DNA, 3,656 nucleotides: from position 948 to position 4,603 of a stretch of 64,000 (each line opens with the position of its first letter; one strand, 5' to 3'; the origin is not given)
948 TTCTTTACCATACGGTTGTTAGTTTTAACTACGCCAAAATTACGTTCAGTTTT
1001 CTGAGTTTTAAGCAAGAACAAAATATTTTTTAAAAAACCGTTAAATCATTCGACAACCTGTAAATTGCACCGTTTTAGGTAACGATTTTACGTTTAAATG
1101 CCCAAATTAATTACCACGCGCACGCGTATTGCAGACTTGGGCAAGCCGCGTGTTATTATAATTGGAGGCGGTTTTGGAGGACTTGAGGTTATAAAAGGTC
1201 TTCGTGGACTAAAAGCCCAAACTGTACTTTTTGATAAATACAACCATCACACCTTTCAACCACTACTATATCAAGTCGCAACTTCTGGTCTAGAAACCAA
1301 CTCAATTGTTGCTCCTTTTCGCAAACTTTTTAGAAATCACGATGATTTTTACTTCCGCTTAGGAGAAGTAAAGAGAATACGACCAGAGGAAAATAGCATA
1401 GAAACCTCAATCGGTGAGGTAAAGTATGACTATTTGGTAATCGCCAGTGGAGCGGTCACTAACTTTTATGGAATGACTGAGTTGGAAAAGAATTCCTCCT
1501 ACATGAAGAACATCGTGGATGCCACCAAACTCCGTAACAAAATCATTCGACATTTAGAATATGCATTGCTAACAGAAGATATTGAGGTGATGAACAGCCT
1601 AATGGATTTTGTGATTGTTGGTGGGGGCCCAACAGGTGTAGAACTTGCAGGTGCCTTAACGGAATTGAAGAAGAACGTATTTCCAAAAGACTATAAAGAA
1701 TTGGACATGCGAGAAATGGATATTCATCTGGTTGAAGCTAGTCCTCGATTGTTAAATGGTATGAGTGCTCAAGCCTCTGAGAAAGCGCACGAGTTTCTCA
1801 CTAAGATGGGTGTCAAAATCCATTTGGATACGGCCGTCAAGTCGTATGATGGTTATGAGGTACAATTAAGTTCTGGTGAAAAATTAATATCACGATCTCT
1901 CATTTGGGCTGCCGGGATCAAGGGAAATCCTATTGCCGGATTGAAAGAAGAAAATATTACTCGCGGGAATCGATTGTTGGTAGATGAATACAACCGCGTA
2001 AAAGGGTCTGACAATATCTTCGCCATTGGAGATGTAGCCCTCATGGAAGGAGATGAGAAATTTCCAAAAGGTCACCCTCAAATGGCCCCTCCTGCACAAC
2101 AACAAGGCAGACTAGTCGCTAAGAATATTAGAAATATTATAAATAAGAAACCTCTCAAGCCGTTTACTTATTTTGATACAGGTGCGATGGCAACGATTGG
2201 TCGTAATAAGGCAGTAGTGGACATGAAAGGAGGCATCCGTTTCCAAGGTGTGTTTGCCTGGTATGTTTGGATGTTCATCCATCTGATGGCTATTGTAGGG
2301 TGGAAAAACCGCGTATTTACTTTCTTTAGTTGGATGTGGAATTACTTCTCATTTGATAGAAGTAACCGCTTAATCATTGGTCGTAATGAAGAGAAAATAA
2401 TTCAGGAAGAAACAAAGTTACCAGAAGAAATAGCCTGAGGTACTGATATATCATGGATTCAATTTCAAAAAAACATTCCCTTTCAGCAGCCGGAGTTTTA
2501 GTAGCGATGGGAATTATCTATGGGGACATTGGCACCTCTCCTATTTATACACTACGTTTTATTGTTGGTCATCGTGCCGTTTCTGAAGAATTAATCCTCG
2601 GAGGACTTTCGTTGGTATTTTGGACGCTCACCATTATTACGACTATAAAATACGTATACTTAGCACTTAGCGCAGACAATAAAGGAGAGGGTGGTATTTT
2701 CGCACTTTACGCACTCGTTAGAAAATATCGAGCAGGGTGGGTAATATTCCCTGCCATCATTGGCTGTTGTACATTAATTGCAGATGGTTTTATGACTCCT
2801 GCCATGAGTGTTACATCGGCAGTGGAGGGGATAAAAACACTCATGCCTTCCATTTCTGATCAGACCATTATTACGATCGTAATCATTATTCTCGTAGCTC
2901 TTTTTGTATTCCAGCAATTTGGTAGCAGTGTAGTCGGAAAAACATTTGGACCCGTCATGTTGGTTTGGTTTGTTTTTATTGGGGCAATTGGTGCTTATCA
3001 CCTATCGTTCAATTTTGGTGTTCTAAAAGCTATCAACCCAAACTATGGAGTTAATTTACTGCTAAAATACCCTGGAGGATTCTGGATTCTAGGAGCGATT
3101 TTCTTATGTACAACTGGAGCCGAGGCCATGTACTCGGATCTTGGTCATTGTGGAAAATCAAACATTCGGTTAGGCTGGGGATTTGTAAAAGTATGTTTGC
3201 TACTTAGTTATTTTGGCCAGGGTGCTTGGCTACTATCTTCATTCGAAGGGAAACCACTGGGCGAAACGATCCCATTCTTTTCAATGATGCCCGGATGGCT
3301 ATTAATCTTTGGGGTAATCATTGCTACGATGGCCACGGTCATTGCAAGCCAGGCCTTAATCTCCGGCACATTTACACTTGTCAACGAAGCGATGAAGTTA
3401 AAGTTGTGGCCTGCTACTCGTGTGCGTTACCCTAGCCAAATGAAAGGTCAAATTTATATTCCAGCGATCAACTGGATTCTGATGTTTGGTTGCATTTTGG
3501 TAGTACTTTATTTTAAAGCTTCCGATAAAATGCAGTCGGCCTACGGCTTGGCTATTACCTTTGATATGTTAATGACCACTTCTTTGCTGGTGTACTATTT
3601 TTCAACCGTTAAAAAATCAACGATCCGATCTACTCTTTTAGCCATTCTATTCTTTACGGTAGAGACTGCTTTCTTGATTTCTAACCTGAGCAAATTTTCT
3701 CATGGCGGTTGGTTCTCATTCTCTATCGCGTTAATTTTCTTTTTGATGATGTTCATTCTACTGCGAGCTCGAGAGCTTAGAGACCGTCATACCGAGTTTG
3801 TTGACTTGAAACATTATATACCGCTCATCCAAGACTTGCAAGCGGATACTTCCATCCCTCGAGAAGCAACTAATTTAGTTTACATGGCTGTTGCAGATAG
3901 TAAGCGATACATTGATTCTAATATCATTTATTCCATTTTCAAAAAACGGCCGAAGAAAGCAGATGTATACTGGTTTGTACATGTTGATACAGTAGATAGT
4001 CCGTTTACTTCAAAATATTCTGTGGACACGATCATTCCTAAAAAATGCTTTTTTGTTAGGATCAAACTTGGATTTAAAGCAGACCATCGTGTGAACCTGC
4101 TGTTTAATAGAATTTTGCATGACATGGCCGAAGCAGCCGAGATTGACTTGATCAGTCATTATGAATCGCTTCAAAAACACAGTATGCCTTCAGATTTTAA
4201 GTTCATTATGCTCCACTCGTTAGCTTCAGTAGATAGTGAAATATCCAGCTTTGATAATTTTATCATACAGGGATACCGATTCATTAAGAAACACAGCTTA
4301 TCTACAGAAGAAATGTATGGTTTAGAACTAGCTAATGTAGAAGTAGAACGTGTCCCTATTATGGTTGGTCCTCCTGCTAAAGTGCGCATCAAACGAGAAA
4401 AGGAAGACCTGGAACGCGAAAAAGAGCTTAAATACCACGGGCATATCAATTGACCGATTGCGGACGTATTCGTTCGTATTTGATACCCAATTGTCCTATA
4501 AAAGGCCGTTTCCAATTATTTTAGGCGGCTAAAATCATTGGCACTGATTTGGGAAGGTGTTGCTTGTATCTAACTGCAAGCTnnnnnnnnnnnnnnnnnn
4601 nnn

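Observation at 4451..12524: Two permease loci share an identically spaced enhancer + sigma54-box layout: candidate regulon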

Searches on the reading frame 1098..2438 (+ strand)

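Call 6: search_protein_families(library=pfam, proteins=[window:1098-2438:+])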
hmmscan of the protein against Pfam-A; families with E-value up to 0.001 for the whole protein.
window:1098-2438:+ (446 aa): 6 families
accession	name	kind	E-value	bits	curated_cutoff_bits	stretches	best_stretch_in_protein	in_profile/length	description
PF07992.20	Pyr_redox_2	-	1.4e-47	163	26.1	1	18-337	2-291/291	Pyridine nucleotide-disulphide oxidoreductase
PF00070.33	Pyr_redox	-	4e-16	59.7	22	1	171-255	2-71/82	Pyridine nucleotide-disulphide oxidoreductase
PF22366.1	NDH2_C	-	9.1e-09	35.8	27.7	1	362-417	3-58/62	NDH2 C-terminal domain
PF13454.12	NAD_binding_9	-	0.00013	22.5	21.8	0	172-228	1-45/155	FAD-NAD(P)-binding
PF01266.30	DAO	-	0.00017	21.6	27.9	0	233-280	158-210/353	FAD dependent oxidoreductase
PF01262.27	AlaDh_PNT_C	-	0.00058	19.8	23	0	10-49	22-61/214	Alanine dehydrogenase/PNT, C-terminal domain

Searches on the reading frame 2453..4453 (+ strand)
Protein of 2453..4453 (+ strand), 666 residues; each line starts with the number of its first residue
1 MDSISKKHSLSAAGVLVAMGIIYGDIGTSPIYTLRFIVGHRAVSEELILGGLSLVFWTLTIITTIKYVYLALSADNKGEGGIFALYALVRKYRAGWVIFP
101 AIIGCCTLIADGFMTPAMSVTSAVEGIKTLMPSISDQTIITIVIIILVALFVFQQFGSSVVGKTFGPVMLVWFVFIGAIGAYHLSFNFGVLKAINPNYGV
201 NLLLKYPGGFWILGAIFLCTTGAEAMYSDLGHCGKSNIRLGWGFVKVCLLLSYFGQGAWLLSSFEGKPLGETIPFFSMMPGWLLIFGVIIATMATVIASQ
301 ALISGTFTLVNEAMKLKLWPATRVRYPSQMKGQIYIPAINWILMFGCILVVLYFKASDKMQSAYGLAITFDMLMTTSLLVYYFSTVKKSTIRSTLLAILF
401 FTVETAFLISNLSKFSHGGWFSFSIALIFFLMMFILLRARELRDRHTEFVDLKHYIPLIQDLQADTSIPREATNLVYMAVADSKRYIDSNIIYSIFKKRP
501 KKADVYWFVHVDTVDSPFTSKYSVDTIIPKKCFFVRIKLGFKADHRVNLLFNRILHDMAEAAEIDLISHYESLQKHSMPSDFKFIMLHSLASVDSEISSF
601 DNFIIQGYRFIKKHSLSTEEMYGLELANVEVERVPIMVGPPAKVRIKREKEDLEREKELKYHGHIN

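Call 6: search_protein_families(library=pfam, proteins=[window:2453-4453:+])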
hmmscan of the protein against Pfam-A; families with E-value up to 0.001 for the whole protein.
window:2453-4453:+ (666 aa): 2 families
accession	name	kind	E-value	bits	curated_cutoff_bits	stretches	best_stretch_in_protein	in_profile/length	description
PF02705.21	K_trans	-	2e-153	511.5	24.8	1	15-448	2-442/454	K+ potassium transporter integral membrane domain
PF22776.1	K_trans_C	-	1.9e-13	50.9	24.8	1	474-627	3-140/151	K+ potassium transporter C-terminal domain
